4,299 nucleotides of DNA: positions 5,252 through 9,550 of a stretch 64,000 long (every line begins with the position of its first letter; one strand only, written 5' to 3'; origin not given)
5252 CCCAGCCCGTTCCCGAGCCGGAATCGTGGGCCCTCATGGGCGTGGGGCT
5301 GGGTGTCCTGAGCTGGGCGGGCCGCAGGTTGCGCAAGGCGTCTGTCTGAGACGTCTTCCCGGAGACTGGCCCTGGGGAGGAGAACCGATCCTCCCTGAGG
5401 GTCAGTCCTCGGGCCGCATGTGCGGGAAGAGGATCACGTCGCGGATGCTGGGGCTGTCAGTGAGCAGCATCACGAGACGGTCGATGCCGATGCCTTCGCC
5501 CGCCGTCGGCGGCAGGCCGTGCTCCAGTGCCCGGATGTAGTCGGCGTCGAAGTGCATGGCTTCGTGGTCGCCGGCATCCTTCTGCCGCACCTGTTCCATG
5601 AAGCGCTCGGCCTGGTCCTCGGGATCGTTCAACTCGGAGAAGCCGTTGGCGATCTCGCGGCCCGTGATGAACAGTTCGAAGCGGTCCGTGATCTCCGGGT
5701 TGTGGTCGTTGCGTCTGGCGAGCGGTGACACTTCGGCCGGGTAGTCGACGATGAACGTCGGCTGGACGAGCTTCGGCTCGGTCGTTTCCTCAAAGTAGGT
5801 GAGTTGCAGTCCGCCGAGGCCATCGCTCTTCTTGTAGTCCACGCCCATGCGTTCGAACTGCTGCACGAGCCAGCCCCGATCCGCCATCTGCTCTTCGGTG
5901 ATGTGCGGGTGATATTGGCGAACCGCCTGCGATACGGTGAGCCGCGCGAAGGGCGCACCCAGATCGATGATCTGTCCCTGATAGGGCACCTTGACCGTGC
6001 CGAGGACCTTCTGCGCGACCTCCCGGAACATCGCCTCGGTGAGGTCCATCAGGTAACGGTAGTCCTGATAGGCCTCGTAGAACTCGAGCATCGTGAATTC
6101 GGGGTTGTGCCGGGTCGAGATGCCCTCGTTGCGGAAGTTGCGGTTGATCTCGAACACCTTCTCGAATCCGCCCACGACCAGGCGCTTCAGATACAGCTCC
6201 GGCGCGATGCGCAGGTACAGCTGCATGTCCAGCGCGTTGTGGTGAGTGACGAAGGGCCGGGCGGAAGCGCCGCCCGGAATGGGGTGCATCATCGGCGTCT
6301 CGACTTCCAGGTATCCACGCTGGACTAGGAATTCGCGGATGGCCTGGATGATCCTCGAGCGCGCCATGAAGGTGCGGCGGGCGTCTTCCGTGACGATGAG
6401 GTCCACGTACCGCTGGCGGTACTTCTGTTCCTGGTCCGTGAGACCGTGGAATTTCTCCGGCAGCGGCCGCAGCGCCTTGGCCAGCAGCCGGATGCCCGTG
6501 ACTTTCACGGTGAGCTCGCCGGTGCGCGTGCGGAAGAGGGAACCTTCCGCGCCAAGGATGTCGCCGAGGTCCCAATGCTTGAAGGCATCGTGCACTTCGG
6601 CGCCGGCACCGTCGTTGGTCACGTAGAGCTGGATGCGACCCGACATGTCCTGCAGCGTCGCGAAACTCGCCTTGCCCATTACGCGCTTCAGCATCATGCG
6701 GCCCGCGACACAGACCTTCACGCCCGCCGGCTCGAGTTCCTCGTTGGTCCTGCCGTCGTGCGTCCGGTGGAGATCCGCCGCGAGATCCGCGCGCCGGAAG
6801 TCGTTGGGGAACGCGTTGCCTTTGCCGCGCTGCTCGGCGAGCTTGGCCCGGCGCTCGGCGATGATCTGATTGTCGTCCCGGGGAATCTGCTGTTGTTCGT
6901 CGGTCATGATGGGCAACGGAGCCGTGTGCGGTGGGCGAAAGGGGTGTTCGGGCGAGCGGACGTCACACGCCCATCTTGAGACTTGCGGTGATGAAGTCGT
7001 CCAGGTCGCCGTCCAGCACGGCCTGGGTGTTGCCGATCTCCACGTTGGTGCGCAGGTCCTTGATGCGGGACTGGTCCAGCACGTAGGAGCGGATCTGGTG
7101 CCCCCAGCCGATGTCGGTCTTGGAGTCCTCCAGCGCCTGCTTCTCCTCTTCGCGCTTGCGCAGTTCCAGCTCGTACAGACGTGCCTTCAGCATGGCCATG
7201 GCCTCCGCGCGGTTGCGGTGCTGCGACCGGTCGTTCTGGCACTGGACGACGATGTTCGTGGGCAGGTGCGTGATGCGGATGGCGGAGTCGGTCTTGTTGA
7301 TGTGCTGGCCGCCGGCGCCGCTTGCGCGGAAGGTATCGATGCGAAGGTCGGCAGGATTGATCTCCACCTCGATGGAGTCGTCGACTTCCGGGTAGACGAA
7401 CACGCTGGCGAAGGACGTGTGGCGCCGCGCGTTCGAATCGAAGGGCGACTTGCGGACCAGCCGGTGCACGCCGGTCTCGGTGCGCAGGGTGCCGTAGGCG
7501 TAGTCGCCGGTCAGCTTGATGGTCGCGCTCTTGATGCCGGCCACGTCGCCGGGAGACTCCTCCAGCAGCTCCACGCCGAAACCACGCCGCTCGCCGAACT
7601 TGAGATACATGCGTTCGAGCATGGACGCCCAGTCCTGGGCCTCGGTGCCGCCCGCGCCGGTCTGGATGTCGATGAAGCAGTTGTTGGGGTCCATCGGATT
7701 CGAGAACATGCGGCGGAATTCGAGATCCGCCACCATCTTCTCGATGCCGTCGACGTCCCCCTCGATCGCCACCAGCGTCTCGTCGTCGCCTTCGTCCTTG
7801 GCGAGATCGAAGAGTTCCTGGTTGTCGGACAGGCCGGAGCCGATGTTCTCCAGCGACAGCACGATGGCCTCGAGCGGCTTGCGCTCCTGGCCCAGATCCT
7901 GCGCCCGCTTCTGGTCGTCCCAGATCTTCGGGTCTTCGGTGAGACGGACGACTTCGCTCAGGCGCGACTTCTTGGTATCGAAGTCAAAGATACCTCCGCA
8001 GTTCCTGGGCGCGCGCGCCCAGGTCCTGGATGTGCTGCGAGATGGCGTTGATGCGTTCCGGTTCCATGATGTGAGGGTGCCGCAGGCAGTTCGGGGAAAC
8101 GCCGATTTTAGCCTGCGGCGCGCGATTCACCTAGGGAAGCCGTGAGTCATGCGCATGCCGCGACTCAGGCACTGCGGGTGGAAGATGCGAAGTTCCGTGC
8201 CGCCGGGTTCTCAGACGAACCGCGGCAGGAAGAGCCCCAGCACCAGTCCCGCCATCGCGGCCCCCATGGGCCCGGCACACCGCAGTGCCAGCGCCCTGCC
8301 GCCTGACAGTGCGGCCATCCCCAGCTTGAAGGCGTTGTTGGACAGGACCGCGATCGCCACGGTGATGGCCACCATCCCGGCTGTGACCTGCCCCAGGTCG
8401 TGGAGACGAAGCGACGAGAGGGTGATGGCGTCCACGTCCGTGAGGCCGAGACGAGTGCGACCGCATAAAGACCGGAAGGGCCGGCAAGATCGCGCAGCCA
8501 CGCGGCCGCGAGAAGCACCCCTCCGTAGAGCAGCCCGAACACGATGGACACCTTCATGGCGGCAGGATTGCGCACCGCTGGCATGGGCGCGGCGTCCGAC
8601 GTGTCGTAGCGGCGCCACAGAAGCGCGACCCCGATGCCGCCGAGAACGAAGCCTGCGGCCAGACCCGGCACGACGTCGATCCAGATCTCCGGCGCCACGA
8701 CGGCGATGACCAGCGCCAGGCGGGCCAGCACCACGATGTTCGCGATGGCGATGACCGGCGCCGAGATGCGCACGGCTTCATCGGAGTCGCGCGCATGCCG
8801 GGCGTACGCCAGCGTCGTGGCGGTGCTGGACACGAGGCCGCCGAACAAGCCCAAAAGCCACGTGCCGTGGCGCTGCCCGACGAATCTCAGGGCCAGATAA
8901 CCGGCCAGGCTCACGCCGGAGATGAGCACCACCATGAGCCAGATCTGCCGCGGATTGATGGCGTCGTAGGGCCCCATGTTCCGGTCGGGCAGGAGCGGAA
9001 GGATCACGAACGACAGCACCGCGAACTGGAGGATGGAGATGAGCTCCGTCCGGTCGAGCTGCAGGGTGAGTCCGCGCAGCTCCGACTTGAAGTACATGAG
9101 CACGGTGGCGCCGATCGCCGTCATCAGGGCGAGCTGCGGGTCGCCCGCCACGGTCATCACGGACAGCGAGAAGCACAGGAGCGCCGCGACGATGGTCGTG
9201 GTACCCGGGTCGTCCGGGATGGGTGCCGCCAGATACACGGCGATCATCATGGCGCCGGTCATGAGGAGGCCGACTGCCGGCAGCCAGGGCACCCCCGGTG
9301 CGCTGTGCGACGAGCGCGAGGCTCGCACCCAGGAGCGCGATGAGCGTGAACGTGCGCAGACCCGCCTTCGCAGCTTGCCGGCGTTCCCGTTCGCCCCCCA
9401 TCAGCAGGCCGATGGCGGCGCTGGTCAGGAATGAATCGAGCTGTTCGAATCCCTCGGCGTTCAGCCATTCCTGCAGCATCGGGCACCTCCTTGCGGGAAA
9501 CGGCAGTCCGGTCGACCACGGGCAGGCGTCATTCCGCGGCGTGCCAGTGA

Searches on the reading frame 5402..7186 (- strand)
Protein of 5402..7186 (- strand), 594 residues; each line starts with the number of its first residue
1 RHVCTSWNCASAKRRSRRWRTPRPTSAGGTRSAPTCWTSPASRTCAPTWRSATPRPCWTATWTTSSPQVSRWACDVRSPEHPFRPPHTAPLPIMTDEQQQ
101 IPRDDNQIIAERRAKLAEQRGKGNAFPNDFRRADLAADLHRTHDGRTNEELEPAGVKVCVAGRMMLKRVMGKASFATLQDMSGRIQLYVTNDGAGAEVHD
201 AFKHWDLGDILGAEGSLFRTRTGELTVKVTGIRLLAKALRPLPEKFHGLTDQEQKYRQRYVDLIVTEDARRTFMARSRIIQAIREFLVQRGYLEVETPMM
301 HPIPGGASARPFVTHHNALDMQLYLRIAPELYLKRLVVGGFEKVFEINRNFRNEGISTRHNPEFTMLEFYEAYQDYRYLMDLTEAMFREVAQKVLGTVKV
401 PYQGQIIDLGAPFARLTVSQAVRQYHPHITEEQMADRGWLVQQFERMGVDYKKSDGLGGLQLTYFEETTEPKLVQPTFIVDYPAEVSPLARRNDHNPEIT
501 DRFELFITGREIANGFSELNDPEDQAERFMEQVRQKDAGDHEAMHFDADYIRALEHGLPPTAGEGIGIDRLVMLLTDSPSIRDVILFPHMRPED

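Call 40: search_protein_families(library=pfam, proteins=[window:5402-7186:-])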
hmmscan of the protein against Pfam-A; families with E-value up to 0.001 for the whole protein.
window:5402-7186:- (594 aa): 3 families
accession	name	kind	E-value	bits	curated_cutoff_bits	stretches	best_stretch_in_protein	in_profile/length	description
PF00152.25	tRNA-synt_2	-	1.1e-93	314.1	25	1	252-590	2-307/308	tRNA synthetases class II (D, K and N)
PF01336.31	tRNA_anti-codon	-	3.5e-16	59.3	27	1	158-235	1-75/75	OB-fold nucleic acid binding domain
PF01409.25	tRNA-synt_2d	-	0.0005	20.1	19.8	0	343-400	104-160/246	tRNA synthetases class II core domain (F)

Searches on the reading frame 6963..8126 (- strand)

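Call 40: search_protein_families(library=pfam, proteins=[window:6963-8126:-])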
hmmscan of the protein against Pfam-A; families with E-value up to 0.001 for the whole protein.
window:6963-8126:- (387 aa): 2 families
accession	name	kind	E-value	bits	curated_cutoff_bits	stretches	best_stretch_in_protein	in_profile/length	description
PF03462.23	PCRF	-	1.2e-52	179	24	1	53-242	2-194/194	PCRF domain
PF00472.26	RF-1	-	3.9e-44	149.8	35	1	251-359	2-116/116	RF-1 domain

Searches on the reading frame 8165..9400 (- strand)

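Call 40: search_protein_families(library=pfam, proteins=[window:8165-9400:-])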
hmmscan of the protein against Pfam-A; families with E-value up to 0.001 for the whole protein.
window:8165-9400:- (411 aa): 1 family
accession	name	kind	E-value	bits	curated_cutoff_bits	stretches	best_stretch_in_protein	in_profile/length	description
PF13194.11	DUF4010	-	5.9e-41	140.9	30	1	158-318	1-161/210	Domain of unknown function (DUF4010)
